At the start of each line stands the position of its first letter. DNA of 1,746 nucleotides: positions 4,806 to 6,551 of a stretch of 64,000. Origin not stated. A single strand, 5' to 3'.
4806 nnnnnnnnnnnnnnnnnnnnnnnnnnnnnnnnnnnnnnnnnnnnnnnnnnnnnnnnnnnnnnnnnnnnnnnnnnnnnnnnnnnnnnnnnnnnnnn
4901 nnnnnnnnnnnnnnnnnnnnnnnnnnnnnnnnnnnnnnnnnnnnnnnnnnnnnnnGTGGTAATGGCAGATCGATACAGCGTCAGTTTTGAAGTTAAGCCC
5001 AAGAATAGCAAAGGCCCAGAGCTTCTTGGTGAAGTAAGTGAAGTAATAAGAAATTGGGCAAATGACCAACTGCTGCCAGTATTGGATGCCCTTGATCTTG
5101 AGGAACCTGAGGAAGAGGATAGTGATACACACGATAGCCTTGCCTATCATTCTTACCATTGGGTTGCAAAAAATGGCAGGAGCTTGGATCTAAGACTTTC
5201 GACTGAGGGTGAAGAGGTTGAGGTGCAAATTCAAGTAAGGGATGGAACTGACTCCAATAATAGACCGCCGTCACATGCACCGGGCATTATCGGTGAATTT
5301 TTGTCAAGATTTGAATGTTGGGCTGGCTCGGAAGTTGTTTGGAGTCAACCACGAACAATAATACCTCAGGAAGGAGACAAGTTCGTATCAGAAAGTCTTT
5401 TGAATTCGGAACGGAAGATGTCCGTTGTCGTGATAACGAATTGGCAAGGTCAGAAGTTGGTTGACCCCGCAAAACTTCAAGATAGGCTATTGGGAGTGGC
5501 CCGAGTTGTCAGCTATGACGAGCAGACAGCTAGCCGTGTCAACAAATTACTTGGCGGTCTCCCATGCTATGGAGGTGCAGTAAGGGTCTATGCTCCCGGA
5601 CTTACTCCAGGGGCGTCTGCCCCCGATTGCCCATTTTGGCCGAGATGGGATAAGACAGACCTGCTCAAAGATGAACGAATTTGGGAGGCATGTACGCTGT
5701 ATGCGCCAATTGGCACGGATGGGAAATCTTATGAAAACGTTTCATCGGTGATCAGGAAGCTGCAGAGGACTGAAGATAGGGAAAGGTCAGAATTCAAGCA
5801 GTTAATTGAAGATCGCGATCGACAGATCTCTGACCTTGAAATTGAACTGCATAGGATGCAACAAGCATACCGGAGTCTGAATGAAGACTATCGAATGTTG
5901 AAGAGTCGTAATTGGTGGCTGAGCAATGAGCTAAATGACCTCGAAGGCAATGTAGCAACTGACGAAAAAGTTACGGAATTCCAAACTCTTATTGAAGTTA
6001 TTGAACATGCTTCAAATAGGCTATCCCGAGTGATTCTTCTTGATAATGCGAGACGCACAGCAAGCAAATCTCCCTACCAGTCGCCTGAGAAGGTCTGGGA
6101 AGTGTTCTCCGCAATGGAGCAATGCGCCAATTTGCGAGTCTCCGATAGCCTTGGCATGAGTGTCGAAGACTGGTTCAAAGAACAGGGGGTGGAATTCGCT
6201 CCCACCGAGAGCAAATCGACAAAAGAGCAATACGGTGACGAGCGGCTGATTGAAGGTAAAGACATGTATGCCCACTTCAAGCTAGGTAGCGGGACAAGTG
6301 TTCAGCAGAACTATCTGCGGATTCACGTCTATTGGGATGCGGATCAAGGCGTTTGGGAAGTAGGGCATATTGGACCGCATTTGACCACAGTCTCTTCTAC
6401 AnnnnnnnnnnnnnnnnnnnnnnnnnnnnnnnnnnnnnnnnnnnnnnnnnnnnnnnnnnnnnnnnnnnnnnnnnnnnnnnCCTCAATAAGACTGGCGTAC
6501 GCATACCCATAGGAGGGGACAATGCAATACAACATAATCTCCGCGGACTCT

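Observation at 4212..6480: AT-rich orphan 480-aa coiled-coil protein directly downstream of radC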

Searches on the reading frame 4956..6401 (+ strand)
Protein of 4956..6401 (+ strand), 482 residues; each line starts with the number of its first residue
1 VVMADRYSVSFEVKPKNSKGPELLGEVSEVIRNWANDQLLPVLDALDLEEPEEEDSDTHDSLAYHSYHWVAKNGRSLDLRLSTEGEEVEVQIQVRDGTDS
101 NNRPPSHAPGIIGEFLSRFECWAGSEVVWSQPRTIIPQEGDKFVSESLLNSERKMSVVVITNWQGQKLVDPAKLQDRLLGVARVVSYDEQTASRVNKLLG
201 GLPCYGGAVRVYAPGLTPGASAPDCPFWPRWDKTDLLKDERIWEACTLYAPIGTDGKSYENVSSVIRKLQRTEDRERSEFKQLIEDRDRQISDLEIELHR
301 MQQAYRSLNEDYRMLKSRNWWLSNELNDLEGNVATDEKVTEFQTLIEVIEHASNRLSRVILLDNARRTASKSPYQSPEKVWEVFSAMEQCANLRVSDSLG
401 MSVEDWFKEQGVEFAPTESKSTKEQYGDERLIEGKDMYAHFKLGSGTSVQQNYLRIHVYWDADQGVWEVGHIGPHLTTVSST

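Call 3: search_protein_families(library=pfam, proteins=[window:4956-6401:+], max_evalue=1)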
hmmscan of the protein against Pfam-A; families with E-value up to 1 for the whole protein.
window:4956-6401:+ (482 aa): 5 families
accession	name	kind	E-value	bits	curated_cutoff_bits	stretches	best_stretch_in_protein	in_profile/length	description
PF09789.14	CC149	-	0.0069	16.2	30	1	269-356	55-144/316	Coiled-coil domain-containing protein 149-A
PF16746.10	BAR_3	-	0.01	15.9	31.7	1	279-368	12-100/235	BAR domain of APPL family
PF25762.1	HAUS1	-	0.025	14.8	40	1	269-341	95-166/236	HAUS augmin-like complex subunit 1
PF14932.11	HAUS-augmin3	-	0.032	14.2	29.4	1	272-357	63-146/260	HAUS augmin-like complex subunit 3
PF14282.11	FlxA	-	0.16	12.6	26.3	1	259-307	26-74/101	FlxA-like protein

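Call 4: search_protein_families(library=padloc, proteins=[window:4956-6401:+], max_evalue=1)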
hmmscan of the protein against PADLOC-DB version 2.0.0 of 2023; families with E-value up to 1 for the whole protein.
window:4956-6401:+ (482 aa): 8 families
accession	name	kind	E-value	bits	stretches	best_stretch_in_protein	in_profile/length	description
PDLC04161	HEC-07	-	8.1e-28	95.6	2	105-222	140-263/553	-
PDLC04160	HEC-07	-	1.9e-12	44.4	1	137-478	187-554/557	-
PDLC03912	NsnC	-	2.5e-11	42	1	327-480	168-314/316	-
PDLC04159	HEC-07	-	1.6e-09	35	2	303-477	354-527/531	-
PDLC04158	HEC-07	-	1.6e-07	28.3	1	322-478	371-523/526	-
PDLC03863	LmuB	-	0.0012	15.6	1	268-368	348-446/610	-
PDLC03879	NsnC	-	0.0048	14.6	1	450-477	277-304/305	-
PDLC02709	PbeC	-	0.0082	12.8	1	244-337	334-421/661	PbeC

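Call 5: search_protein_families(library=ncbifam, proteins=[window:4956-6401:+], max_evalue=1)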
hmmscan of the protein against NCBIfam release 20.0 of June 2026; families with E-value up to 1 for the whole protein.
window:4956-6401:+ (482 aa): 4 families
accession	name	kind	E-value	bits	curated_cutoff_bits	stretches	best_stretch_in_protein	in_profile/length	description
TIGR04523.1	Mplasa_alph_rch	subfamily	0.0065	14.4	270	1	258-357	476-571/745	helix-rich protein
TIGR02473.1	flagell_FliJ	equivalog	0.017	15.5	50.45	1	279-379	3-103/141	flagellar export protein FliJ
TIGR02169.1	SMC_prok_A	equivalog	0.067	10.8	729.4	1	271-357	319-406/1165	chromosome segregation protein SMC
NF045487.1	ASRP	equivalog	0.077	11.6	300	1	261-364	349-453/593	archaea-specific SMC-related protein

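Call 6: search_protein_families(library=phrogs, proteins=[window:4956-6401:+], max_evalue=1)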
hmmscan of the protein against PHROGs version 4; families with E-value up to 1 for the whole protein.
window:4956-6401:+ (482 aa): 7 families
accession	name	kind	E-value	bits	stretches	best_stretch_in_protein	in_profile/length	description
phrog_2619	-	unknown function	0.056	14.6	1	261-308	58-108/124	-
phrog_4619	-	unknown function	0.093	12.6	1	268-366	77-172/556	-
phrog_5975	-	unknown function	0.12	13.1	1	262-332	49-118/182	-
phrog_1555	-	unknown function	0.16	13.2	1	259-332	8-76/98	-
phrog_17025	-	unknown function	0.22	12.9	1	280-334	43-96/103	-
phrog_35368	-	unknown function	0.24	12.7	1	21-44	32-55/61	-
phrog_1244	-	unknown function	0.39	11.1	1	289-335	33-79/157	-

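Call 7: find_homologous_proteins(query=window:4956-6401:+, max_evalue=0.001)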
Query window:4956-6401:+ (482 aa): 3 proteins with E <= 0.001 among 8000 candidates.
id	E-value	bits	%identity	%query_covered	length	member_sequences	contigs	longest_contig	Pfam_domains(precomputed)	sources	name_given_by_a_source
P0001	0.0e+0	1100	100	100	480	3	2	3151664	-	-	-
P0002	1.7e-169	583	55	99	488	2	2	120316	-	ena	-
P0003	6.8e-119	416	49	90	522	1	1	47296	-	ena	-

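Call 8: search_solved_structures(query=window:4956-6401:+, max_evalue=10)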
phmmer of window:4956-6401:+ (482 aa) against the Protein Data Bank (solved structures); distinct sequences matched with E-value up to 10: 9.
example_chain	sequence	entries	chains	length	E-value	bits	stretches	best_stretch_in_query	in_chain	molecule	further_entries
7q1g_A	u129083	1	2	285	0.42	12.3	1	330-437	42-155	Peptidase_M75 domain-containing protein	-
8tge_J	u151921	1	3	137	0.79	11.4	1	365-428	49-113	Nitrogen regulatory protein GlnK1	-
4q1z_A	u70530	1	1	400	1.2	10.9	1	211-244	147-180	Putative lipoprotein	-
6snz_A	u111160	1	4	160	1.2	10.8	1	249-338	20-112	Prelamin-A/C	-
5xau_C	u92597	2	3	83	1.4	10.6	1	268-314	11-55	Laminin subunit gamma-1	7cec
6vzf_A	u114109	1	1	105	2.3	9.9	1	260-318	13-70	Autophagy-related protein 11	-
9y5f_A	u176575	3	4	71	4.2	9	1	260-323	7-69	rv-SNARE/sc-t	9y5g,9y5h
2qag_B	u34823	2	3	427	5.2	8.8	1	264-330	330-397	Septin-6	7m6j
2efr_A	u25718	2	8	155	5.3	8.7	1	259-335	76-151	General control protein GCN4 and Tropomyosin 1 alpha chain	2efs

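Call 19: find_encoding_contigs(protein=P0002, flank=10000, max_places=4)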
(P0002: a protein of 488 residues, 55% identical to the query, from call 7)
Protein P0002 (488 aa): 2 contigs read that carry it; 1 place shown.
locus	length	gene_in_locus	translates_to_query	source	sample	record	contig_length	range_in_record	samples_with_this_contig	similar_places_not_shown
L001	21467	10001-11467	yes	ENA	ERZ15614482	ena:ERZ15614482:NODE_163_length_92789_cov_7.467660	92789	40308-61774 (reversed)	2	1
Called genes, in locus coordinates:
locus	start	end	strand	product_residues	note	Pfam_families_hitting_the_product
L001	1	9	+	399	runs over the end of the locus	PF00009:GTP_EFTU, PF03144:GTP_EFTU_D2, PF03143:GTP_EFTU_D3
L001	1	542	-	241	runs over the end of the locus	-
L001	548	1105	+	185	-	PF02357:NusG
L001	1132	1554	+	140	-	PF03946:Ribosomal_L11_N, PF00298:Ribosomal_L11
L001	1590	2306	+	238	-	PF00687:Ribosomal_L1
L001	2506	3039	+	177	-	PF00466:Ribosomal_L10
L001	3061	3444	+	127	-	PF16320:Ribosomal_L12_N, PF00542:Ribosomal_L12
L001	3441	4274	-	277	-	-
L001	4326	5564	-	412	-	PF07690:MFS_1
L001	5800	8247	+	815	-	PF00890:FAD_binding_2 (weak), PF01266:DAO, PF07992:Pyr_redox_2 (faint), PF16350:FAO_M, PF01571:GCV_T, PF08669:GCV_T_C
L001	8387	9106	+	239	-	PF20582:UPF0758_N, PF04002:RadC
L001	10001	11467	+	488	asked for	-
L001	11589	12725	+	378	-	PF04909:Amidohydro_2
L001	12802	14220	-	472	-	PF01425:Amidase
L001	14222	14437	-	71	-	-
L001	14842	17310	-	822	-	PF20437:LonC_helical, PF13654:AAA_32, PF20436:LonB_AAA-LID, PF05362:Lon_C (weak)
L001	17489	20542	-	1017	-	PF00675:Peptidase_M16, PF05193:Peptidase_M16_C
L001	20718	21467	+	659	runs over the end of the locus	PF00005:ABC_tran, PF00006:ATP-synt_ab (faint), PF02367:TsaE (faint), PF02463:SMC_N (faint), PF03193:RsgA_GTPase (faint), PF12848:ABC_tran_Xtn, PF00005:ABC_tran, PF16326:ABC_tran_CTD, +17 more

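Call 20: find_encoding_contigs(protein=P0003, flank=10000, max_places=4)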
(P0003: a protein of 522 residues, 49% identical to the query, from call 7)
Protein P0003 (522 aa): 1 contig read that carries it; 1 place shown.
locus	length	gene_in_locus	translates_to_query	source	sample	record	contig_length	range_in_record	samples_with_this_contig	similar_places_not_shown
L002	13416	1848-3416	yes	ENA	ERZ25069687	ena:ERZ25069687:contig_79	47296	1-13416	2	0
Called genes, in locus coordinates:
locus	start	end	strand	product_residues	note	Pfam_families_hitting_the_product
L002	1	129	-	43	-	?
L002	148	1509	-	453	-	PF01555:N6_N4_Mtase, PF01844:HNH, PF14279:HNH_5 (weak), PF13395:HNH_4 (faint)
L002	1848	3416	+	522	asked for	-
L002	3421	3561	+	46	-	-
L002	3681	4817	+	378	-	PF04909:Amidohydro_2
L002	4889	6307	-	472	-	PF01425:Amidase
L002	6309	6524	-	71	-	-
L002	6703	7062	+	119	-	PF00190:Cupin_1, PF02311:AraC_binding, PF07883:Cupin_2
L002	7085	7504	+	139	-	PF13453:Zn_ribbon_TFIIB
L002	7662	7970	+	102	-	PF03992:ABM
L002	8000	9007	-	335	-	PF05544:Pro_racemase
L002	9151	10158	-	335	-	PF05544:Pro_racemase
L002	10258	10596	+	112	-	PF00190:Cupin_1 (weak), PF02311:AraC_binding (weak), PF07883:Cupin_2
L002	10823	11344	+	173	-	PF06181:Urate_ox_N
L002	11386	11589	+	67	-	-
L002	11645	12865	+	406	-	PF00712:DNA_pol3_beta, PF02767:DNA_pol3_beta_2, PF02768:DNA_pol3_beta_3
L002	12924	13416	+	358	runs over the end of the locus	PF14196:ATC_hydrolase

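Call 29: find_homologous_proteins(query=A1, max_evalue=0.01)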
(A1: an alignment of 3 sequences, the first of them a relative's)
Query A1 (3 sequences) (480 aa, profile of the alignment): 3 proteins with E <= 0.01 among 8000 candidates.
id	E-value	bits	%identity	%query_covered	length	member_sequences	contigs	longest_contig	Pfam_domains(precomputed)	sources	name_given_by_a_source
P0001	3.8e-282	955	100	100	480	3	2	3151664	-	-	-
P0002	9.5e-278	940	55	100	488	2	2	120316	-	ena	-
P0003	2.2e-233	794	49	90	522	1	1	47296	-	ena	-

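Call 38: search_protein_families(library=padloc, proteins=[L002:151-1509:-], max_evalue=0.1)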
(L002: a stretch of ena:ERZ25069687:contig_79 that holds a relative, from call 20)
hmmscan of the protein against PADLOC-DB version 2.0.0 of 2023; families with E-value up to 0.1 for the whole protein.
L002:151-1509:- (453 aa): 87 families (the best 25 are shown)
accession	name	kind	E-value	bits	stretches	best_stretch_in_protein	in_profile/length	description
PDLC03339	MTase_II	-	2.1e-53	179.5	2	96-305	56-273/399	Type II methyltransferase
PDLC03300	MTase_II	-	4.3e-52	175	1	9-312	15-285/302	Type II methyltransferase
PDLC03299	MTase_II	-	2.8e-45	153.1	2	98-304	60-258/296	Type II methyltransferase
PDLC03371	MTase_II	-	1.7e-43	147.1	1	4-308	9-257/260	Type II methyltransferase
PDLC03354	MTase_II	-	3.9e-39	132.8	2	99-195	128-225/425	Type II methyltransferase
PDLC03636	MTase_III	-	2.5e-32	110.4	2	102-189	98-186/575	Type III methyltransferase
PDLC03633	MTase_III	-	6.5e-30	102.4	1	72-303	125-353/616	Type III methyltransferase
PDLC03320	MTase_II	-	2.7e-29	100.3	1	100-308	79-279/289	Type II methyltransferase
PDLC03635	MTase_III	-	2.3e-28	97.3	2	112-195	280-367/708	Type III methyltransferase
PDLC03644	MTase_III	-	6.8e-28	95.7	2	80-223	86-223/542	Type III methyltransferase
PDLC03638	MTase_III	-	2e-25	87.3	2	230-305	604-679/816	Type III methyltransferase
PDLC03216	MTase_II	-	6.7e-25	85.8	2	222-319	169-271/364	Type II methyltransferase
PDLC03238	MTase_II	-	9.1e-25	85.6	2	65-293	136-355/428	Type II methyltransferase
PDLC03230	MTase_II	-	1.3e-24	85.2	1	100-301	79-280/360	Type II methyltransferase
PDLC03387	MTase_II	-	3e-24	83.7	2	146-306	142-278/289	Type II methyltransferase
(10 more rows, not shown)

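Call 40: search_protein_representatives(alignment_id=A1)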
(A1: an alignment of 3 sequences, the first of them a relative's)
Query: 3 sequences, 482 profile positions. Proteins with E-value up to 0.001 (for the whole library): 2201; up to 1e-10: 806; up to 1e-30: 106. The best 150 are listed.
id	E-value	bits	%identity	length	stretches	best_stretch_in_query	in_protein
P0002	3.0e-278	940.0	-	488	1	1-482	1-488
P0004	9.1e-194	661.4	-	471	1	1-481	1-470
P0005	8.5e-92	325.1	-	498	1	1-480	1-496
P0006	1.8e-91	324.0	-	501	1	1-480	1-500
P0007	3.8e-89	316.4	-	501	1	1-479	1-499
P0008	1.7e-74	268.0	-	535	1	74-480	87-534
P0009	1.4e-73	265.1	-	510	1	3-478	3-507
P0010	4.8e-73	263.2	-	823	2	3-332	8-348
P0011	2.0e-71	257.9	-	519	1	76-480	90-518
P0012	2.5e-67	244.4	-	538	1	2-480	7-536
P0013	7.7e-67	242.8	-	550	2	198-482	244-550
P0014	9.3e-66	239.2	-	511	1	1-481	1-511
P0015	4.1e-65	237.1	-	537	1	1-479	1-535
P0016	4.3e-65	237.0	-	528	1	1-479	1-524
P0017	3.6e-64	234.0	-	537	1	4-478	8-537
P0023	2.3e-59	218.1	-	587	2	1-355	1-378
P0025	7.6e-59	216.4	-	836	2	7-329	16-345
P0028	3.1e-57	211.1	-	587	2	1-337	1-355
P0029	6.2e-57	210.1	-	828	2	285-478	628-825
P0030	1.3e-56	209.0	-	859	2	279-479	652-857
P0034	2.0e-54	201.8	-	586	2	1-332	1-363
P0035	1.9e-53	198.6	-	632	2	21-328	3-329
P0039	1.1e-49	186.2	-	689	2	1-327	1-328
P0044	5.5e-49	183.9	-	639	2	1-316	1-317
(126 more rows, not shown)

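Call 42: search_protein_families(library=padloc, alignment_id=A2, max_evalue=0.001)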
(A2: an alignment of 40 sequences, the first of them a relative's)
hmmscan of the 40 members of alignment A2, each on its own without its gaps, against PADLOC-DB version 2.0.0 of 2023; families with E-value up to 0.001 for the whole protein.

A. member 1, P0001 (480 aa): 5 families
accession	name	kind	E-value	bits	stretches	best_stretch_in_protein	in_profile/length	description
PDLC04161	HEC-07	-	8e-28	95.6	2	103-220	140-263/553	-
PDLC04160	HEC-07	-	1.7e-12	44.6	1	135-476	187-554/557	-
PDLC03912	NsnC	-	2.5e-11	42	1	325-478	168-314/316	-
PDLC04159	HEC-07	-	1.6e-09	35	1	301-475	354-527/531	-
PDLC04158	HEC-07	-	1.5e-07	28.3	1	320-476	371-523/526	-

B. families by the number of members that match (of 40 scanned): 18 families
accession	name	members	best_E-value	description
PDLC04161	HEC-07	40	8.2e-62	-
PDLC03912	NsnC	38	1e-20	-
PDLC04159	HEC-07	36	4.6e-26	-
PDLC04160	HEC-07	31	2.8e-23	-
PDLC03879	NsnC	30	2.2e-13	-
PDLC04158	HEC-07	25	5e-23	-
PDLC03914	NsnC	5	2.7e-07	-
PDLC03896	NsnC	5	1.4e-06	-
PDLC00518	JetC1|JetC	2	0.00078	DUF3584 domain; MukB-like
PDLC02667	DndD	1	2.3e-05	DndD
PDLC00514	JetC1|JetC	1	3.6e-05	DUF3584 domain; MukB-like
PDLC02663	DndD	1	4.2e-05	DndD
PDLC02590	DrmC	1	0.00018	DrmC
PDLC03906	NsnC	1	0.00023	-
PDLC00511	JetC1|JetC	1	0.00028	DUF3584 domain; MukB-like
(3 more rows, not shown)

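Call 43: find_homologous_proteins(query=A2, max_evalue=0.001)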
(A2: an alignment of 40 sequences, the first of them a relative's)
Query A2 (40 sequences) (480 aa, profile of the alignment): 5 proteins with E <= 0.001 among 8000 candidates.
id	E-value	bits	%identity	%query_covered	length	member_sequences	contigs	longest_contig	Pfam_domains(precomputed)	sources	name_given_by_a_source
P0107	1.2e-148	514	22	100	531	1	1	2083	-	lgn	-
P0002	1.6e-146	507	55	100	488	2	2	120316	-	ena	-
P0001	1.2e-144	501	100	100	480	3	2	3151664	-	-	-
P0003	3.0e-109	384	49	90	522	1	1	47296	-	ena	-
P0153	7.3e-29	119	34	16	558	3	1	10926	-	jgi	jgi:hypothetical protein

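Call 49: find_related_loci(query=A3, collection=genome_contigs, flank=10000)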
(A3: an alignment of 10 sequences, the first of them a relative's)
Query A3 (480 aa) in genome_contigs; peptide patterns used: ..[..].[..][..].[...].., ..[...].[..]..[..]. (x = any residue, [..] = any of these).
57 stretches matched a pattern; 42 encode a relative of the query (tblastn E <= 1e-3); 42 distinct loci.
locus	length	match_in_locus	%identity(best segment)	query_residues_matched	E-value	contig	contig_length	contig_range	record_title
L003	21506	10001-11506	36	1-478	6e-87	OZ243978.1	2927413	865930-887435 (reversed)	MAG: Dehalococcoidia bacterium isolate 7f999ff8-d283-48c4-a118-127608cdb325 genome assembly, chromosome: 1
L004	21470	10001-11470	26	1-477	5e-46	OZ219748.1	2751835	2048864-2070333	MAG: Dehalococcoidia bacterium isolate fa743863-891c-4376-b9b2-be05aae8a0aa genome assembly, chromosome: 1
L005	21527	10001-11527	26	1-478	1e-41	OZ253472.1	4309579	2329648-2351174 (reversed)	MAG: Dehalococcoidia bacterium isolate 530a8394-237e-405c-b316-5e5b388c5070 genome assembly, chromosome: 1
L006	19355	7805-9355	28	1-478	4e-41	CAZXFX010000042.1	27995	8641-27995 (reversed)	MAG TPA_asm: uncultured Dehalococcoidia bacterium isolate SRP109090_co2_147 genome assembly, contig: NODE_2205_length_27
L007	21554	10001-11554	26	1-479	3e-40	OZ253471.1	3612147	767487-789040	MAG: Dehalococcoidia bacterium isolate 41ac3497-52d9-4345-8c76-2a61940320b0 genome assembly, chromosome: 1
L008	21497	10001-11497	28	1-476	4e-37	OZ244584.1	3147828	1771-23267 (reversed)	MAG: Dehalococcoidia bacterium isolate 6f5e74ac-264d-476d-87d8-581b930f35c8 genome assembly, chromosome: 1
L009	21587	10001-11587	26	1-478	3e-36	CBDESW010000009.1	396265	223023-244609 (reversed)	MAG: Dehalococcoidia bacterium isolate 15034885-6cce-4004-a438-bd7f6032d031 genome assembly, contig: contig_9, whole gen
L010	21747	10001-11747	36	1-478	2e-35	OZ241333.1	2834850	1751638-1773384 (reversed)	MAG: Dehalococcoidia bacterium isolate d207695e-97df-45e8-9d78-a3ca6e64d348 genome assembly, chromosome: 1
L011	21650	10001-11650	25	1-476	4e-34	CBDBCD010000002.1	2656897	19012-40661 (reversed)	MAG: Dehalococcoidia bacterium isolate 18480985-e817-4171-aff3-d89334621982 genome assembly, contig: contig_2, whole gen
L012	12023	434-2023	25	1-478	8e-32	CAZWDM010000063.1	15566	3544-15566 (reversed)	MAG TPA_asm: uncultured Dehalococcoidia bacterium isolate SRP109090_co1_127 genome assembly, contig: NODE_5544_length_15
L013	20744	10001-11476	26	23-479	4e-31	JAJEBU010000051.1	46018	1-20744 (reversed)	MAG: Dehalococcoidia bacterium isolate jk18x9bins.53 k141_109070, whole genome shotgun sequence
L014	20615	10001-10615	33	267-479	1e-30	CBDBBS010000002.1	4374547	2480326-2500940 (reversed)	MAG: Dehalococcoidia bacterium isolate ddb4ac3d-8f21-48f8-a382-dd94587b0ab6 genome assembly, contig: contig_2, whole gen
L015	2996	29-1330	26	83-479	8e-31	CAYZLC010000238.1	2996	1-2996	MAG TPA_asm: uncultured Dehalococcoidia bacterium isolate SRP119689_co1_265 genome assembly, contig: NODE_60134_length_2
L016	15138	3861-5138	26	67-476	7e-30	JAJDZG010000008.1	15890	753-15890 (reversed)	MAG: Dehalococcoidia bacterium isolate jk18x40bins.26 k141_1169357, whole genome shotgun sequence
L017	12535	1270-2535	27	79-474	2e-26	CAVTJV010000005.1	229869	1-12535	MAG: uncultured Thermoplasmata archaeon isolate MFD05580.bin.2.18 genome assembly, contig: contig_48903, whole genome sh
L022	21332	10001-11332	24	41-476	6e-20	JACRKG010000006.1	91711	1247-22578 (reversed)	MAG: Candidatus Woesearchaeota archaeon isolate NC_groundwater_1849_Pr3_B-0.1um_32_19 SR-2_scaffold_141_54184, whole gen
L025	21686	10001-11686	26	1-476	7e-19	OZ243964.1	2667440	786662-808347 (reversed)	MAG: Dehalococcoidia bacterium isolate 80dece80-02d0-4e71-89cf-4e35314ec78f genome assembly, chromosome: 1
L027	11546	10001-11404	21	1-419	8e-17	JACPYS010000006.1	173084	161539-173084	MAG: Betaproteobacteria bacterium isolate NC_groundwater_869_Pr1_S2p5_64_25 Montesol18_S2p5_coassembly_scaffold_143818,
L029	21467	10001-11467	23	1-433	6e-15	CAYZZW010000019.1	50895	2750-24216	MAG TPA_asm: uncultured Treponemataceae bacterium isolate SRP220891_co1_306 genome assembly, contig: NODE_1251_length_50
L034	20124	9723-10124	26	107-238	7e-8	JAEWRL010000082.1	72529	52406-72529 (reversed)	MAG: Proteobacteria bacterium isolate OH_SBrB_57 k127_120294, whole genome shotgun sequence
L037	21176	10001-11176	22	106-474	1e-5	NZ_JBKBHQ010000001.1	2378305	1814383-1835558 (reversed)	MAG: Brevundimonas sp. isolate 21I_069.bin.39 NODE_1_length_2378305_cov_63.376346, whole genome shotgun sequence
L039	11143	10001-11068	19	134-476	3e-5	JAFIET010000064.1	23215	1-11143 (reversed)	MAG: Balneolales bacterium isolate Super_Day4_Bin.10 NODE_928_length_23215_cov_12.506261, whole genome shotgun sequence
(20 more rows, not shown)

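Call 51: predict_structure(alignment_id=A2)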
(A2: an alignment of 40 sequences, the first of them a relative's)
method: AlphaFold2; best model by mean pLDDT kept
length: 480 residues; sequences in the alignment: 40
mean_pLDDT: 90.0   pTM: 0.61
mean pLDDT of the five models: 90.0, 88.2, 88.0, 87.1, 86.2
residues with pLDDT >= 90: 361; 70-90: 75; 50-70: 37; < 50: 7
segments of 3 or more residues with pLDDT < 50: 329-335
pLDDT, mean of each block of 10 residues (from residue 1): 82 97 96 80 59 93 91 90 96 77 77 95 93 98 95 96 95 94 97 94 95 92 92 91 85 79 96 94 94 96 94 88 66 56 95 95 96 95 97 91 97 95 94 96 78 96 97 85
secondary structure, 60 per line:
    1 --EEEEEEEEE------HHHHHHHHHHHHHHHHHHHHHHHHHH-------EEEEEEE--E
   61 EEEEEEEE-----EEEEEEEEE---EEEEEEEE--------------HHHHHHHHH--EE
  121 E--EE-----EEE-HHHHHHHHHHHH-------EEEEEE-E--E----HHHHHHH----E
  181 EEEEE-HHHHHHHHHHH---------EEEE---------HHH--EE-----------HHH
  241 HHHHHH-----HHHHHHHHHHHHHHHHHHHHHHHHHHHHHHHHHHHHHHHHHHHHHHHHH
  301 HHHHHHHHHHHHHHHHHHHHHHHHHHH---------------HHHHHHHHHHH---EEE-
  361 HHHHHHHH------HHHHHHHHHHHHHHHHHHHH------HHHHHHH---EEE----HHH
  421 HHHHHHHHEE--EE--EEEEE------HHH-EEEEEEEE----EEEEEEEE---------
elements in order: E3-11 H18-43 E51-57 E60-68 E74-82 E86-93 H108-116 E119-121 E131-133 H135-146 E154-159 H169-175 E180-185 H187-197 E207-210 H238-246 H252-327 H343-353 E357-359 H361-368 H375-394 H401-407 E411-413 H418-428 E437-441 E452-459 E464-471
